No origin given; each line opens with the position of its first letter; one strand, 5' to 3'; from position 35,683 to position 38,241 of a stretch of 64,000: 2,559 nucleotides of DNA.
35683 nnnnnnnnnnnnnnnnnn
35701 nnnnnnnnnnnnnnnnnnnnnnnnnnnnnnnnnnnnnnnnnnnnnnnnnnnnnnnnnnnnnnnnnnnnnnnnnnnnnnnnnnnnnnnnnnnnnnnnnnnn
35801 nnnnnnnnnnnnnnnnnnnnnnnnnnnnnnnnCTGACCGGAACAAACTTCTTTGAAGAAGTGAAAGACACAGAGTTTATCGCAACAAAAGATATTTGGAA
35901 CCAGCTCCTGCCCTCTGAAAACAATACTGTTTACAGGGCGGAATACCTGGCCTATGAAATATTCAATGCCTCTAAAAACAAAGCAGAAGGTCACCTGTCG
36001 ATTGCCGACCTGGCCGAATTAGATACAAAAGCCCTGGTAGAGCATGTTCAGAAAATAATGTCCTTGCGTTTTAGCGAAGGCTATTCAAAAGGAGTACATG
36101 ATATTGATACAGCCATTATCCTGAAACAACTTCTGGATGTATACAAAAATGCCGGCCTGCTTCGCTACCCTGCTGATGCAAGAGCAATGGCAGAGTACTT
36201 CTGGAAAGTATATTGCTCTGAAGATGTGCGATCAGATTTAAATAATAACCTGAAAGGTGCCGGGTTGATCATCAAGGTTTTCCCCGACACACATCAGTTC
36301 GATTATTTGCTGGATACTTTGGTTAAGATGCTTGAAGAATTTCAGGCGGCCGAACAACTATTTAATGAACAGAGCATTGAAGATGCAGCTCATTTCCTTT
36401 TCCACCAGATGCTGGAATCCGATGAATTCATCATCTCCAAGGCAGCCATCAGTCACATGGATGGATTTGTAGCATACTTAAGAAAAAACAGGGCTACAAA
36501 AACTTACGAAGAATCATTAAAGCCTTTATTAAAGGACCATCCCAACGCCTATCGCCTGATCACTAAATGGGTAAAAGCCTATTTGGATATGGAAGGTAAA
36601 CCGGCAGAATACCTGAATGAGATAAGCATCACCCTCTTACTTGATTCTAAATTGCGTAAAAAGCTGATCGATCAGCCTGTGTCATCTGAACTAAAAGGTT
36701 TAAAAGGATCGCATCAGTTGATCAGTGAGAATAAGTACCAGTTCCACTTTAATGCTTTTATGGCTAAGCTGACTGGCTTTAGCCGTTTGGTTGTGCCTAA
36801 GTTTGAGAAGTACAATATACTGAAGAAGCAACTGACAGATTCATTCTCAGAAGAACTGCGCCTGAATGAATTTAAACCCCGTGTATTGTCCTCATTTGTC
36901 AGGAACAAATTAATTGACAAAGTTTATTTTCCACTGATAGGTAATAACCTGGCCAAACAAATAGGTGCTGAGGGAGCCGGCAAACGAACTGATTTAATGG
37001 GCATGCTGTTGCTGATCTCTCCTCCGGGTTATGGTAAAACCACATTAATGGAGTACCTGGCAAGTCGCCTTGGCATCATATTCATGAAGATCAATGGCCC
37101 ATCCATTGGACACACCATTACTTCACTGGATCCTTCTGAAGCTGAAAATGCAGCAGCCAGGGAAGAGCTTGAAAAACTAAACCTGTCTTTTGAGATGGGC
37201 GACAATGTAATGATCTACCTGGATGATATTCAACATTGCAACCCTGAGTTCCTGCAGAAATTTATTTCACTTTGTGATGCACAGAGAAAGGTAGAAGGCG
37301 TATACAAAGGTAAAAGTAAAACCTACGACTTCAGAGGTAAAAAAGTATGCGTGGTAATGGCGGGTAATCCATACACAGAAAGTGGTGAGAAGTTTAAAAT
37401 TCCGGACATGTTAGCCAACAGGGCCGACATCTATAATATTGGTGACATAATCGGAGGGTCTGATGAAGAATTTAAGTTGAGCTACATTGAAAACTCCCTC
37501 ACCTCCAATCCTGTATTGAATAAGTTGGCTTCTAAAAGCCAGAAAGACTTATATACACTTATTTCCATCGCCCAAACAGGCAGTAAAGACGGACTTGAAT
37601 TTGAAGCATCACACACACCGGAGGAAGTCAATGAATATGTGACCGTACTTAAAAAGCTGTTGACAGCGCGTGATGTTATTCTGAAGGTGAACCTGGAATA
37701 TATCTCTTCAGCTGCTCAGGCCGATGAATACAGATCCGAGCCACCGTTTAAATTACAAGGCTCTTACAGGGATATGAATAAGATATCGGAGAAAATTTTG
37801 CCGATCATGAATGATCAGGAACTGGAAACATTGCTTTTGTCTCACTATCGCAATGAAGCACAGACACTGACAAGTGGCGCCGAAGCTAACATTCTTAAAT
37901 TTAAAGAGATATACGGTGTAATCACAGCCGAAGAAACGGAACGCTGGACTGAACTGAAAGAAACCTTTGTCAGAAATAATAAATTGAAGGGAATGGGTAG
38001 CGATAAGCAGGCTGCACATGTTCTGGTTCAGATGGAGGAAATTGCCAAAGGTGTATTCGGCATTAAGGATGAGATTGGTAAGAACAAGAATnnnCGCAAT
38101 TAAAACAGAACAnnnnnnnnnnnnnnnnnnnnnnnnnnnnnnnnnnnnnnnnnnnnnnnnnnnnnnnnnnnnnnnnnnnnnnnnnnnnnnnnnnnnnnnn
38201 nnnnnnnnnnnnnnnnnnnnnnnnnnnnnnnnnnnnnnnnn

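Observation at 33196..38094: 1632-aa protein with a single C-terminal MoxR-like AAA+ module and ~1200 aa of unassigned N-terminal sequence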

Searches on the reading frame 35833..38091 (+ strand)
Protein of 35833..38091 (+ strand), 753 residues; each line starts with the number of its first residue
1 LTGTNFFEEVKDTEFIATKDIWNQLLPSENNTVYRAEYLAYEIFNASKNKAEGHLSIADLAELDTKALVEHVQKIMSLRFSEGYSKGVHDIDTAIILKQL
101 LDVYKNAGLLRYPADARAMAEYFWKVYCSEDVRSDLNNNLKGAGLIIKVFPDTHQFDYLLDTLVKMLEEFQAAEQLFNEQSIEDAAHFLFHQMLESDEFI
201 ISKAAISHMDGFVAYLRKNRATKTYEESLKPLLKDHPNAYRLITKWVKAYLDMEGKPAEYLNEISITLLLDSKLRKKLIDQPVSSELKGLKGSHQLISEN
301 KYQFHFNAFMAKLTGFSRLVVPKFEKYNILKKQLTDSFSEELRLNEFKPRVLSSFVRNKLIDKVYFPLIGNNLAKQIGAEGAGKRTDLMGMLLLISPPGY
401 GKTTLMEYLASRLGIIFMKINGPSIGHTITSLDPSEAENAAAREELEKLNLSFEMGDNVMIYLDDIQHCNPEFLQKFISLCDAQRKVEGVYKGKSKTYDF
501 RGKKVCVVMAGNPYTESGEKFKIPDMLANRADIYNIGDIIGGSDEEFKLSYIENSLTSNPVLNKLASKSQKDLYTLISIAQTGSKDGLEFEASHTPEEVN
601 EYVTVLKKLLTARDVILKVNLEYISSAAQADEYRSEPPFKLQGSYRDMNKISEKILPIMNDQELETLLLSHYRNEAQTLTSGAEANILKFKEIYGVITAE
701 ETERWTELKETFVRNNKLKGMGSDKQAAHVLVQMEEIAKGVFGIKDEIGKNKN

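Call 23: find_related_loci(query=A1, collection=genome_contigs, flank=10000)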
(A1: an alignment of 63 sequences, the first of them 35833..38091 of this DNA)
Query A1 (753 aa) in genome_contigs; peptide patterns used: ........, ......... (x = any residue, [..] = any of these).
600 stretches matched a pattern (row limit reached: there are more); 585 encode a relative of the query (tblastn E <= 1e-3); the best 80 are kept; 80 distinct loci.
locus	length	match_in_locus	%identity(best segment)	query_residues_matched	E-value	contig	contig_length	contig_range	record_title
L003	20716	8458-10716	92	1-753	0e+0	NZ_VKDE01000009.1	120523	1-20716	Carboxylicivirga sp. M1479 scaffold9, whole genome shotgun sequence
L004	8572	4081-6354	58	1-748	0e+0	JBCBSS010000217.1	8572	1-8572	MAG: Bacteroidota bacterium isolate J06638_29 NODE_217_length_8572_cov_9.057092, whole genome shotgun sequence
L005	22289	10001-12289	58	1-752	0e+0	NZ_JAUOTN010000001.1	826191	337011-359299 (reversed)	Pontibacter coccineus strain BT731 NODE_1_length_826191_cov_40.291961, whole genome shotgun sequence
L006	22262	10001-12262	58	1-753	0e+0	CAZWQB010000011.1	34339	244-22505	MAG TPA_asm: uncultured Roseivirgaceae bacterium isolate SRP220891_co3_507 genome assembly, contig: NODE_1236_length_343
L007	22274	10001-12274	57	1-748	0e+0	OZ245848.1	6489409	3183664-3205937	MAG: Cyclobacteriaceae bacterium isolate 4f14cf30-a4a4-4afd-b09a-0799c42c363f genome assembly, chromosome: 1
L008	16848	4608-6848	57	1-748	0e+0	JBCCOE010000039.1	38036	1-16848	MAG: Bacteroidota bacterium isolate P01_C01_bin.97 k141_2506459_length_38036_cov_18.2612, whole genome shotgun sequence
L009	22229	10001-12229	56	1-746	0e+0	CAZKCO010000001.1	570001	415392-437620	MAG TPA_asm: uncultured Roseivirgaceae bacterium isolate SRP063590_co1_48 genome assembly, contig: NODE_2_length_570001_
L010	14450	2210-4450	57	1-748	0e+0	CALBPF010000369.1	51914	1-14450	MAG TPA_asm: uncultured Flammeovirgaceae bacterium isolate SRR3401483_bin.57_CONCOCT_v1.1_MAG genome assembly, contig: E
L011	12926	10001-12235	54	1-750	0e+0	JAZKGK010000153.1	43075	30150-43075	MAG: Bacteroidota bacterium isolate DC_RB_04_SPN110320-bin044_1 DCRB04SPN_B044_1_000000000153, whole genome shotgun sequ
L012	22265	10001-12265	55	1-750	0e+0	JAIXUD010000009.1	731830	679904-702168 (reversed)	MAG: Sphingobacteriales bacterium isolate D1_MAG_00006 pond_D1_MAG_00006_000000000010, whole genome shotgun sequence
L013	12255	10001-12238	56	1-723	0e+0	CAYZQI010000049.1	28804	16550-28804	MAG TPA_asm: uncultured Cytophagaceae bacterium isolate SRP141376_co5_355 genome assembly, contig: NODE_3759_length_2880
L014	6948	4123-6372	54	1-750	0e+0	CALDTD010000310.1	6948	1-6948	MAG: uncultured Flavobacteriales bacterium isolate L1_Bin_METABAT__124_sub_1 genome assembly, contig: c_000001051435, wh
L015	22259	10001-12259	55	1-748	0e+0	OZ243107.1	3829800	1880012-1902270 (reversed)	MAG: Owenweeksia sp. isolate 26eab29c-8eb0-4f4d-a16a-92e4b856c0c0 genome assembly, chromosome: 1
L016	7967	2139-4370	54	1-744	0e+0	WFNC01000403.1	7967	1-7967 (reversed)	MAG: Flavobacteriales bacterium isolate S010_51 k151_303990, whole genome shotgun sequence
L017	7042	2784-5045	54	1-745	0e+0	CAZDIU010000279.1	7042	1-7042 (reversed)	MAG TPA_asm: uncultured Desulfobacterales bacterium isolate binchicken_co168_310 genome assembly, contig: NODE_16516_len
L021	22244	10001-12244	55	1-750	0e+0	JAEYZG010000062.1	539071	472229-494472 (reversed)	MAG: Bacteroidetes bacterium isolate OH_CBlB_80 k127_302336, whole genome shotgun sequence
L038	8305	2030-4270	50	1-749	0e+0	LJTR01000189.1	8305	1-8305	MAG: Phycisphaerae bacterium SG8_4 WOR_8-12_11690, whole genome shotgun sequence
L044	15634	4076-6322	50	1-753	0e+0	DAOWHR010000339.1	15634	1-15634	MAG TPA_asm: Anaerohalosphaeraceae bacterium isolate CSMAG_2022 CSMAG_2022_k141_5871181_length_15634_cov_8.0000, whole g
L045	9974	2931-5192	51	1-753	0e+0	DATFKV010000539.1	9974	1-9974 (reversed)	MAG TPA_asm: Cryomorphaceae bacterium isolate SMAG_U9180 k141_299745, whole genome shotgun sequence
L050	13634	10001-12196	51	1-746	0e+0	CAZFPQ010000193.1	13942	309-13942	MAG TPA_asm: uncultured Bacteroidia bacterium isolate SRP135972_co1_75 genome assembly, contig: NODE_5354_length_13942_c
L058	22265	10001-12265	53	1-745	0e+0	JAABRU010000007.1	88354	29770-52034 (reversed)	MAG: Desulfobacteraceae bacterium isolate S08.Bin136 Scaffold_39, whole genome shotgun sequence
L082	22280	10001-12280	53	1-751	0e+0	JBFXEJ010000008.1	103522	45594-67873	MAG: Desulfococcaceae bacterium isolate CA_2019_TPIn_113 NODE_715_length_103522_cov_7.114870_TPIn, whole genome shotgun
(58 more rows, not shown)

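Call 26: search_protein_representatives(protein=window:35833-38091:+)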
Query: 753 residues. Proteins with E-value up to 0.001 (for the whole library): 1199; up to 1e-10: 858; up to 1e-30: 415. The best 150 are listed.
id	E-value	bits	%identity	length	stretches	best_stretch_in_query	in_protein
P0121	3.8e-247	838.6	53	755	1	1-749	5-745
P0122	5.5e-241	818.2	51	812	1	1-750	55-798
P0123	1.5e-239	813.5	52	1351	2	259-745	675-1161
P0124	2.1e-237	806.4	49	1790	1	1-746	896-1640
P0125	3.3e-234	795.8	53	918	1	28-746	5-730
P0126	7.6e-232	788.0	50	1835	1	1-749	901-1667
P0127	2.3e-230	783.1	51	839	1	1-735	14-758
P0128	4.2e-228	775.7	51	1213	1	1-748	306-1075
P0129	5.2e-228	775.4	49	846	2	259-741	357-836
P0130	2.1e-210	717.1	46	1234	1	1-751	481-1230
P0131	1.1e-204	698.2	46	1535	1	1-748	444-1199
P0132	1.9e-204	697.5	57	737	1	201-748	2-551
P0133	8.9e-203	692.0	46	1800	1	2-739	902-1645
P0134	1.7e-202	691.0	50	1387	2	67-721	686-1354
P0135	2.0e-202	690.8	46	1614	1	1-736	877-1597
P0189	3.0e-169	581.2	43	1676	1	3-724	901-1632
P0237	1.8e-124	433.2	38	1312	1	1-722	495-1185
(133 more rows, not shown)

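Call 37: predict_structure(alignment_id=A1)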
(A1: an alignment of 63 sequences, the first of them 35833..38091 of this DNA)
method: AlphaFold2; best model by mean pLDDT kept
length: 753 residues; sequences in the alignment: 63
mean_pLDDT: 82.9   pTM: 0.51
mean pLDDT of the five models: 82.9, 82.3, 82.1, 77.3, 76.2
residues with pLDDT >= 90: 261; 70-90: 391; 50-70: 83; < 50: 18
segments of 3 or more residues with pLDDT < 50: 1-5, 347-356
pLDDT, mean of each block of 10 residues (from residue 1): 51 88 88 93 91 87 92 78 78 95 91 94 93 90 85 84 94 92 93 89 94 96 95 92 96 92 95 91 92 91 94 92 91 81 57 50 73 72 56 78 79 84 85 85 88 83 88 84 78 85 83 69 71 70 68 76 73 81 78 81 89 88 79 80 81 88 90 83 87 90 89 76 60 66 68 53
secondary structure, 60 per line:
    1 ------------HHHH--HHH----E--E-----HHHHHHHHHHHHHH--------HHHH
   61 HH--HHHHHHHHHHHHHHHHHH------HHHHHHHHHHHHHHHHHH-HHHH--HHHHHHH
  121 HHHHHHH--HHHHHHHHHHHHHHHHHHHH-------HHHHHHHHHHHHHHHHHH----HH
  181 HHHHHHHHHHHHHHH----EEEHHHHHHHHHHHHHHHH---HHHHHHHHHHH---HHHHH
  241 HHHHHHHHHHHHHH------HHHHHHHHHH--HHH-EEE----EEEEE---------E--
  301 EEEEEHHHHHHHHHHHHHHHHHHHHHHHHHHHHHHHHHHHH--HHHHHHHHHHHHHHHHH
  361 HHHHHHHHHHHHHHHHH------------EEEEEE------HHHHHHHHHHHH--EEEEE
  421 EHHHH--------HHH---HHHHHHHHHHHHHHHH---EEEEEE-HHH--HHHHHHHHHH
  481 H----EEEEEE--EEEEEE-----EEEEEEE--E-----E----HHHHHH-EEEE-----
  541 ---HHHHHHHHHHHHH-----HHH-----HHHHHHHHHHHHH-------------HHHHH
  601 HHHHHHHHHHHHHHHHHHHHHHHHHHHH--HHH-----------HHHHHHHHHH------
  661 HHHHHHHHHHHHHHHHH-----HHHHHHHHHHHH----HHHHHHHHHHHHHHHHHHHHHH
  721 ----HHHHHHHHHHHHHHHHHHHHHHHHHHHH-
elements in order (helices of 4 or more, strands of 3 or more residues): H13-16 H35-48 H57-62 H65-82 H89-106 H108-111 H114-127 H130-149 H157-174 H179-195 E200-202 H203-218 H222-232 H236-254 H261-270 E277-279 E284-288 E301-305 H306-341 H344-377 E390-395 H402-413 E416-421 H422-425 H440-455 E459-464 H471-481 E486-491 E494-499 E505-511 H525-530 E532-535 H544-556 H570-582 H596-628 H645-654 H661-677 H683-694 H699-720 H725-752
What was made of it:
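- On MoxR AAA+ (AAA_5 / NorQ-CbbQ-RavA): An extra long lid helix (1475-1507) lies before the sensor-2 helix (call 37).
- On Classical AAA (Vps4-like): A hairpin is present between alpha3 and beta4 (call 37).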

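Call 40: fold_search(model_id=the predicted structure, library=pdb)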
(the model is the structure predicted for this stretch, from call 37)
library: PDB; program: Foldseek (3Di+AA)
matches with E <= 10: 1512; with E <= 0.001: 432
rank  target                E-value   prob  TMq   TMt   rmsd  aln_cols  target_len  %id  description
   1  7pbl_D                5.3e-06  1.00  0.20  0.41  11.7       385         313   14  RuvAB branch migration motor complexed to the Holliday junction - RuvB AAA+ state s1 [t2 dataset] (released 2022-09-14)
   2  7pbl_C                9.4e-06  1.00  0.17  0.37   8.8       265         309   17  RuvAB branch migration motor complexed to the Holliday junction - RuvB AAA+ state s1 [t2 dataset] (released 2022-09-14)
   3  7x5b                  1.0e-05  1.00  0.18  0.38   8.9       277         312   15  Crystal structure of RuvB (released 2023-03-08)
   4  8xkv_B                1.2e-05  1.00  0.17  0.15  40.1       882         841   12  Cryo-EM structure of the Ycf2-FtsHi motor complex from Arabidopsis in Apo state (released 2024-09-11)
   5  8xku_B                1.3e-05  1.00  0.17  0.15  30.9       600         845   11  Cryo-EM structure of the Ycf2-FtsHi motor complex from Arabidopsis in ATP-bound state (released 2024-09-11)
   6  6l1q_A                1.7e-05  1.00  0.23  0.53   8.3       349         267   13  Crystal structure of AfCbbQ2, a MoxR AAA+-ATPase and CbbQO-type Rubisco activase from Acidithiobacillus ferrooxidans (released 2019-12-18)
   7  8efv_B                1.9e-05  1.00  0.18  0.36   9.9       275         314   15  Structure of single homo-hexameric Holliday junction ATP-dependent DNA helicase RuvB motor (released 2023-05-10)
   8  4d81                  2.2e-05  1.00  0.18  0.44  15.0       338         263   15  Metallosphera sedula Vps4 crystal structure (released 2015-11-25)
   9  9qhd_A                2.4e-05  1.00  0.16  0.42  13.2       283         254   14  NorQD complex state 1 from Jhaorihella thermophila (released 2026-03-25)
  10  7pbl_A                2.5e-05  1.00  0.18  0.38   8.4       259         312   15  RuvAB branch migration motor complexed to the Holliday junction - RuvB AAA+ state s1 [t2 dataset] (released 2022-09-14)
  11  4d80_F                2.6e-05  1.00  0.16  0.38  15.8       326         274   13  Metallosphera sedula Vps4 crystal structure (released 2015-10-28)
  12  9qh4_A                2.8e-05  1.00  0.18  0.46  12.4       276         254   14  NorQ hexamer from Paracoccus denitrificans (released 2026-03-25)
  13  9qh4_F                3.1e-05  1.00  0.22  0.54   8.5       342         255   14  NorQ hexamer from Paracoccus denitrificans (released 2026-03-25)
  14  1ixs_B                3.4e-05  1.00  0.18  0.37   8.3       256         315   16  Structure of RuvB complexed with RuvA domain III (released 2002-11-06)
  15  9qh8_A                3.5e-05  1.00  0.17  0.44  12.5       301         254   15  reduced NorQ-NorD VWA domain complex from Paracoccus denitrificans (released 2026-03-25)
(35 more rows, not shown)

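Call 41: search_solved_structures(query=A1, max_evalue=0.01, show_alignments=3)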
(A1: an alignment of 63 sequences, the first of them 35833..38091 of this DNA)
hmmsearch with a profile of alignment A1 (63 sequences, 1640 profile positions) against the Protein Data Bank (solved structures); distinct sequences matched with E-value up to 0.01: 51.
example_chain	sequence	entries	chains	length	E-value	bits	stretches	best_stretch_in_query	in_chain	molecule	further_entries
7wub_C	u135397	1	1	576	0.00061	20.2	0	1277-1314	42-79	Transitional endoplasmic reticulum ATPase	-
7wub_D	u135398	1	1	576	0.00061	20.2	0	1277-1314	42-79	Transitional endoplasmic reticulum ATPase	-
6mck_A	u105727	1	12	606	0.00074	20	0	1277-1314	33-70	Transitional endoplasmic reticulum ATPase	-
7rlj_A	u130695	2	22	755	0.0012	19.3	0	1277-1314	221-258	Transitional endoplasmic reticulum ATPase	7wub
7lmy_A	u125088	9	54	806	0.0012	19.3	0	1277-1314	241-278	Transitional endoplasmic reticulum ATPase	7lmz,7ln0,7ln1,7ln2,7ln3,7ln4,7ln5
8yka_A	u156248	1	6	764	0.0012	19.3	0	1277-1314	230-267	Transitional endoplasmic reticulum ATPase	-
7rlb_A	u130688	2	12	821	0.0012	19.3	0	1277-1314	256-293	Transitional endoplasmic reticulum ATPase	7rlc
5c18_A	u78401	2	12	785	0.0013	19.2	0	1277-1314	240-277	Transitional endoplasmic reticulum ATPase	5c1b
7y4w_A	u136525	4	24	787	0.0013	19.2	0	1277-1314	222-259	Transitional endoplasmic reticulum ATPase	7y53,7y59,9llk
5c19_A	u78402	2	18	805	0.0014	19.1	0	1277-1314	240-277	Transitional endoplasmic reticulum ATPase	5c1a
7rlh_A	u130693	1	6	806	0.0014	19.1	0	1277-1314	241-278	Transitional endoplasmic reticulum ATPase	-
7k57_A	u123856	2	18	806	0.0014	19.1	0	1277-1314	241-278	Transitional endoplasmic reticulum ATPase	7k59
10qq_A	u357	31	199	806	0.0014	19.1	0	1277-1314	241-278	Transitional endoplasmic reticulum ATPase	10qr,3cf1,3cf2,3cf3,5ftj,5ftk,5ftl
7l5w_A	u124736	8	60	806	0.0014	19.1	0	1277-1314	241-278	Transitional endoplasmic reticulum ATPase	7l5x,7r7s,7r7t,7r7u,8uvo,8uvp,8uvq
9yrc_A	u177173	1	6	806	0.0014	19.1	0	1277-1314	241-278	Transitional endoplasmic reticulum ATPase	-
1ixr_C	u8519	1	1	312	0.0024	18.3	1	1269-1311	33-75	RuvB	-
1ixs_B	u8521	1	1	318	0.0025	18.2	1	1269-1311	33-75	RuvB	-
8efv_D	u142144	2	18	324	0.0025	18.2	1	1269-1311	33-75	Holliday junction ATP-dependent DNA helicase RuvB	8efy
1hqc_A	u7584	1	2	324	0.0025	18.2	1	1269-1311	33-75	RUVB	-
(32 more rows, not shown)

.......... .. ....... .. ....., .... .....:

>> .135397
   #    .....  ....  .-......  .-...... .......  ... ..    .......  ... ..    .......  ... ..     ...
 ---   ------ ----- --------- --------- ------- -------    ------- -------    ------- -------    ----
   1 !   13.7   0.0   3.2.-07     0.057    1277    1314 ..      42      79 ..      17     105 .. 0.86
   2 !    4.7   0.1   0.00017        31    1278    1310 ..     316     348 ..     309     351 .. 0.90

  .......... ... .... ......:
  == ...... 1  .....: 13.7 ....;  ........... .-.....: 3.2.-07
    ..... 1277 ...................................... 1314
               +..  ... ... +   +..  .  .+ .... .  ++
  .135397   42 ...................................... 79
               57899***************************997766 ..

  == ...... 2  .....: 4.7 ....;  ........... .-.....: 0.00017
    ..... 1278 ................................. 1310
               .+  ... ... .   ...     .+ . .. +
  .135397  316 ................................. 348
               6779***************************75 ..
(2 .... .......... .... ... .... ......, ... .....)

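Call 82: search_protein_families(library=pfam, proteins=[L013:3644-5779:-, L013:6000-6431:+, L013:6547-7107:+, L050:5613-6197:+, L050:6345-7160:+, L050:12312-13079:+, L058:6578-6967:-, L058:6063-6545:-, L082:5421-6713:-, L082:2182-4938:-], max_evalue=0.001)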
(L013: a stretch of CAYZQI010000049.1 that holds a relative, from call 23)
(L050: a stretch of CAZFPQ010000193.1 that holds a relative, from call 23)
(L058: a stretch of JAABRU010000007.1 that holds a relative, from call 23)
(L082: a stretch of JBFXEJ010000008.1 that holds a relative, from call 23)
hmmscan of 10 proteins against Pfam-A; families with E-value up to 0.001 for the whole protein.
L013:3644-5779:- (712 aa): 3 families
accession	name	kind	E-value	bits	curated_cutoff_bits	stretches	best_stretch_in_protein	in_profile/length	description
PF07695.17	7TMR-DISM_7TM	-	3.8e-28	99.3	29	1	189-391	2-205/205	7TM diverse intracellular signalling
PF07228.17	SpoIIE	-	3.9e-19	69.8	25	1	517-711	7-190/192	Stage II sporulation protein E (SpoIIE)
PF07696.17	7TMR-DISMED2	-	1.4e-05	25.5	22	1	79-164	39-125/136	7TMR-DISM extracellular 2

L013:6000-6431:+ (144 aa): 1 family
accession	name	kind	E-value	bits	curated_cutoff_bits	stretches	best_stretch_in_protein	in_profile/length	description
PF09917.15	DUF2147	-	1.3e-29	103.5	27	1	28-141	1-111/112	Uncharacterized protein conserved in bacteria (DUF2147)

L013:6547-7107:+ (187 aa): 0 families

L050:5613-6197:+ (195 aa): 1 family
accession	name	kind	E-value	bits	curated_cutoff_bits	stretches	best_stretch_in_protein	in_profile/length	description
PF05685.18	Uma2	-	1.6e-34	119.3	27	1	12-179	1-167/172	Putative restriction endonuclease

L050:6345-7160:+ (272 aa): 1 family
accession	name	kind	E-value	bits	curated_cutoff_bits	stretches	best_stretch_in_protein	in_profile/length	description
PF03544.19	TonB_C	-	1e-14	55.2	24.6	1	69-142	5-79/79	Gram-negative bacterial TonB protein C-terminal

L050:12312-13079:+ (256 aa): 0 families

L058:6578-6967:- (130 aa): 0 families

L058:6063-6545:- (161 aa): 0 families

L082:5421-6713:- (431 aa): 0 families

L082:2182-4938:- (919 aa): 1 family
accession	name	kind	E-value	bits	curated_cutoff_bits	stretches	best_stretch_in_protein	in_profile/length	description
PF12128.14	DUF3584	-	9.7e-13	47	31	2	780-884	1081-1183/1191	Protein of unknown function (DUF3584)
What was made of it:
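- Tried and rejected: The four loci without an adjacent flotillin: no common replacement gene (call 82).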
